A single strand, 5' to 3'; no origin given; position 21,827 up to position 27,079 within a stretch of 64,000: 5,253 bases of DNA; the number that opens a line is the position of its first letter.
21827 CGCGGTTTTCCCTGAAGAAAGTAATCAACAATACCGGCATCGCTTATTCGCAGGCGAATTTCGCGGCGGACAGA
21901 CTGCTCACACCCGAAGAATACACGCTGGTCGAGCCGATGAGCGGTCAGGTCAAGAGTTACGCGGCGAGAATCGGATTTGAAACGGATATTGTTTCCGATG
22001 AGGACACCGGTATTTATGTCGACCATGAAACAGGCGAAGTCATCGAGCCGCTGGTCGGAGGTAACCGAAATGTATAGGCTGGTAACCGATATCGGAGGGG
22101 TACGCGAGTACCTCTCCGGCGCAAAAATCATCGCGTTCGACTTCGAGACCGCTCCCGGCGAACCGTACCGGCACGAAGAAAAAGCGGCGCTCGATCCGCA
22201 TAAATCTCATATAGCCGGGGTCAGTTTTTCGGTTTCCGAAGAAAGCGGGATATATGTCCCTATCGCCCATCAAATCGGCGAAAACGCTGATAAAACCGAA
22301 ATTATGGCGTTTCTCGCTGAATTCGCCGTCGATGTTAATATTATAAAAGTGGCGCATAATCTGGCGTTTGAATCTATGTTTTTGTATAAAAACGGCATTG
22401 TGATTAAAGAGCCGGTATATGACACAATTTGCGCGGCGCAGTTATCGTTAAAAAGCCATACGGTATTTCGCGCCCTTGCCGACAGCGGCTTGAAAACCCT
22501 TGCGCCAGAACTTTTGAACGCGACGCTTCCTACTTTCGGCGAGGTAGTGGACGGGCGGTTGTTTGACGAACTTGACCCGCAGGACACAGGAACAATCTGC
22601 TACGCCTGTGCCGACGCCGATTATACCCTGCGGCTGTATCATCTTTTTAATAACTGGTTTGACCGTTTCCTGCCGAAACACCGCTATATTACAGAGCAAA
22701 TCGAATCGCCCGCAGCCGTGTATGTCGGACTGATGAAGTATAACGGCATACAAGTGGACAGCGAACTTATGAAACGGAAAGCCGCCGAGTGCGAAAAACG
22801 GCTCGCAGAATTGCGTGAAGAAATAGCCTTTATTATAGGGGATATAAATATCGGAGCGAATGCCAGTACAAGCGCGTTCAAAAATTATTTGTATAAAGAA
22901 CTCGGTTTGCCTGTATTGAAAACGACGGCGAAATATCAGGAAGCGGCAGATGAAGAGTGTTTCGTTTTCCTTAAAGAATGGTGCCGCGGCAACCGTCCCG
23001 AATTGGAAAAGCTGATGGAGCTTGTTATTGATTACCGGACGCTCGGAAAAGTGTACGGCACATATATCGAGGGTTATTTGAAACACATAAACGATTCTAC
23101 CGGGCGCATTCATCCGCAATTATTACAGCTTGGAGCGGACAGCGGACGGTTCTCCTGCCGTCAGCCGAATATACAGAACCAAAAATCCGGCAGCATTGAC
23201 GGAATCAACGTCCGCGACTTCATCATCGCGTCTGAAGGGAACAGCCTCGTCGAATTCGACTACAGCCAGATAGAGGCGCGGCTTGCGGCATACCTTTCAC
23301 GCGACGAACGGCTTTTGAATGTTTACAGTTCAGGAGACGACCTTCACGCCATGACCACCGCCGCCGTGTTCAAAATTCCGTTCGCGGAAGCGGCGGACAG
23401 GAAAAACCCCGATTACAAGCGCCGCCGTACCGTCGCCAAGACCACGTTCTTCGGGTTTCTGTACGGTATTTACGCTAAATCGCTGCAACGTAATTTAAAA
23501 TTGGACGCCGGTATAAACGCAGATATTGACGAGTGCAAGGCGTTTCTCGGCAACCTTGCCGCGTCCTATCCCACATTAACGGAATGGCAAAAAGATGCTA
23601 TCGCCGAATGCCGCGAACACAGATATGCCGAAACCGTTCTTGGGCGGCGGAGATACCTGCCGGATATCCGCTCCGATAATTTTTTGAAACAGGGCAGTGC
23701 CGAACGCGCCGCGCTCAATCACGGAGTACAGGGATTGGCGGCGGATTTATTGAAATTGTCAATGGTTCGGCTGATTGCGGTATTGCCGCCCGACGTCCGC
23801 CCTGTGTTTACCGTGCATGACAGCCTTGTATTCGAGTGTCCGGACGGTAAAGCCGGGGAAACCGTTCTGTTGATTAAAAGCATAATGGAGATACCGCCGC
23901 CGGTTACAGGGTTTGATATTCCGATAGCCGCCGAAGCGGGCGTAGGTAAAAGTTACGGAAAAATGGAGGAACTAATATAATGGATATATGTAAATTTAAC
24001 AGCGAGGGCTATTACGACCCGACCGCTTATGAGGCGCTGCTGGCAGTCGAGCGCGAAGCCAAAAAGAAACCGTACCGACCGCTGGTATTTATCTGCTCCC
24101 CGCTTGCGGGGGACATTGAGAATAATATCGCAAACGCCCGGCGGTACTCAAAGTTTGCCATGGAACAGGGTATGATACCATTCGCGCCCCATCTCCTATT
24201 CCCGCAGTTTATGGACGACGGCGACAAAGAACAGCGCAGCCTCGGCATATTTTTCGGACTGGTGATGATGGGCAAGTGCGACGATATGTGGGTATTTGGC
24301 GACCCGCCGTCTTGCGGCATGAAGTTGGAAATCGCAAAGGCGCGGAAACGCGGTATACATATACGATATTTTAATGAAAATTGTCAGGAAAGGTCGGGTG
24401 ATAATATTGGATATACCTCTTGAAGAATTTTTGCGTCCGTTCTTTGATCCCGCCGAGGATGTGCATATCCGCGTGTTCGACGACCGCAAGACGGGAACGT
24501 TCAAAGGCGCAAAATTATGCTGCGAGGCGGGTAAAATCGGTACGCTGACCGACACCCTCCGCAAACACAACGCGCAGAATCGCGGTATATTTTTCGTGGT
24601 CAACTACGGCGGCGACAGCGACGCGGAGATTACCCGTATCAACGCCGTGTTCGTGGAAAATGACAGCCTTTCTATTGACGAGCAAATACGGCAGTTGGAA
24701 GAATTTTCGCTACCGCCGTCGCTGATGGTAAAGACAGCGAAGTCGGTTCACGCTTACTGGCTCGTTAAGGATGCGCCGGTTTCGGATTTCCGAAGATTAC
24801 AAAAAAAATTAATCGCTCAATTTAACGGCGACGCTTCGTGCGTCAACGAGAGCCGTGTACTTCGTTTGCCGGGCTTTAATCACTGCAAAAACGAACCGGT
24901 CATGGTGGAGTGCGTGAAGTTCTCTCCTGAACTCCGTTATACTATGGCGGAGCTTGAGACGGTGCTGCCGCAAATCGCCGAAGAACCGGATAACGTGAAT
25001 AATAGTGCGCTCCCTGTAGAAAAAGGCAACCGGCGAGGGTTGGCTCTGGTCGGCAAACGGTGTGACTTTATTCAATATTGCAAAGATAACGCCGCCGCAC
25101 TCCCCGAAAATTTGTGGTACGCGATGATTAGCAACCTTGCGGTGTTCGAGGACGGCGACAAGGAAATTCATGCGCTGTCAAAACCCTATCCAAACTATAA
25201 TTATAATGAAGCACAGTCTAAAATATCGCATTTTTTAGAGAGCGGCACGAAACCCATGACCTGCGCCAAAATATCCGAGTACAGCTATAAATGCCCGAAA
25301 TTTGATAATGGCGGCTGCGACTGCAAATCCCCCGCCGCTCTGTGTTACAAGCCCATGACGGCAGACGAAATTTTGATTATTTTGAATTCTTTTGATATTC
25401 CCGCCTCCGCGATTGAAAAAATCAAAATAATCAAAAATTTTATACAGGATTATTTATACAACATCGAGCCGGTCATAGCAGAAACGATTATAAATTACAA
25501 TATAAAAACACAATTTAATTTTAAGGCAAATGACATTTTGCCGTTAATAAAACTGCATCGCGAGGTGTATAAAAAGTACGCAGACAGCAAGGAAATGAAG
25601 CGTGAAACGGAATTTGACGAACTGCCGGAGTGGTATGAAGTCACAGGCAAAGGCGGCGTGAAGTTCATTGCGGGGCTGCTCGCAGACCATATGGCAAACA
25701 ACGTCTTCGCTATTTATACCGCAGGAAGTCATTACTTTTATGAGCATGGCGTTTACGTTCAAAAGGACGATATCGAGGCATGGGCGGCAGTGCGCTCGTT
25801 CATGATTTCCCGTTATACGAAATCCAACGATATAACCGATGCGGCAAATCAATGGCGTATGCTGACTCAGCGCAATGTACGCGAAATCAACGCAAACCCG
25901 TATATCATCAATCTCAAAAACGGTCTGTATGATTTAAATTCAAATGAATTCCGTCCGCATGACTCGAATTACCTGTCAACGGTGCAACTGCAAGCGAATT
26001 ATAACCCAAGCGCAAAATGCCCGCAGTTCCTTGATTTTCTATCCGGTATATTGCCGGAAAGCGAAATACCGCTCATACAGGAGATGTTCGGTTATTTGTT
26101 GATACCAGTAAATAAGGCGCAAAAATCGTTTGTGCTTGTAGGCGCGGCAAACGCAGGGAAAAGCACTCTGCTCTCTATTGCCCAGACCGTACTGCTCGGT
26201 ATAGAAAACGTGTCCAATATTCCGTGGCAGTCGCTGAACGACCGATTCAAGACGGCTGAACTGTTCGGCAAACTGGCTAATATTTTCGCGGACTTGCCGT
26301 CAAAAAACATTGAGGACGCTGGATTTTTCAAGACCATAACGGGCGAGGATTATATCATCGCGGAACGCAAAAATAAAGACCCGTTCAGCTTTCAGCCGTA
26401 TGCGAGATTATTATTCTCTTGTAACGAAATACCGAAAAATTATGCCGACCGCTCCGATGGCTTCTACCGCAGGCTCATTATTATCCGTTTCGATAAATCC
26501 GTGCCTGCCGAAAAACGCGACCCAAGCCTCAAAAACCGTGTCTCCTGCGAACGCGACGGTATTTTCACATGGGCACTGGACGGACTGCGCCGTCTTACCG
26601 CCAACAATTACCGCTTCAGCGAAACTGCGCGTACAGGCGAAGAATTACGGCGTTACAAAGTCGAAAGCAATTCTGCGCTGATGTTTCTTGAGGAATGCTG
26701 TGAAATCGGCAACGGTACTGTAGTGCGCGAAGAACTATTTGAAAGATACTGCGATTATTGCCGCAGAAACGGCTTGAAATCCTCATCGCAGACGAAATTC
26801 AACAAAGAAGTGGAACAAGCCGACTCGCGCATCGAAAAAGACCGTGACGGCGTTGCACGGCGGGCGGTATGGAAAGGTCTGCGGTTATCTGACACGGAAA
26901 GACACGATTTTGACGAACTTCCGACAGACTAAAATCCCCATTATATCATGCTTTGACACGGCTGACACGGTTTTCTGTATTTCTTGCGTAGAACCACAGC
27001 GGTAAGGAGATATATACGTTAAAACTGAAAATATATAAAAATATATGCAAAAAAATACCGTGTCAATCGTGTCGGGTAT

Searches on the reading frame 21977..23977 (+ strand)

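Call 116: search_protein_families(library=pfam, proteins=[window:21977-23977:+], max_evalue=0.0001)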
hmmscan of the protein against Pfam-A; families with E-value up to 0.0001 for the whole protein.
window:21977-23977:+ (667 aa): 2 families
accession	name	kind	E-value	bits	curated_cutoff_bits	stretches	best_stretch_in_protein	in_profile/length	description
PF00476.26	DNA_pol_A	-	1.1e-85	288.4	34.3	1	263-661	2-380/381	DNA polymerase family A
PF01612.26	DNA_pol_A_exo1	-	6.6e-13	49.3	23.6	1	46-225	17-169/173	3'-5' exonuclease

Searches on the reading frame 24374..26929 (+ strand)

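Call 116: search_protein_families(library=pfam, proteins=[window:24374-26929:+], max_evalue=0.0001)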
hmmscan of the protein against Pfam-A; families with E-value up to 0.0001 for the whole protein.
window:24374-26929:+ (852 aa): 4 families
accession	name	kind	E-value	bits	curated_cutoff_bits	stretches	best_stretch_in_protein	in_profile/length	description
PF19263.5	DUF5906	-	9.4e-22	78.3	27.6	1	588-700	1-114/114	Family of unknown function (DUF5906)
PF08706.16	D5_N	-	5.3e-16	59.7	22.4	1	436-559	44-143/145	D5 N terminal like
PF16793.10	RepB_primase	-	2.7e-08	34.4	24.3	1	103-174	74-148/186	RepB DNA-primase N-terminal domain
PF02257.21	RFX_DNA_binding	-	1.8e-05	25.7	27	1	767-816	3-53/79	RFX DNA-binding domain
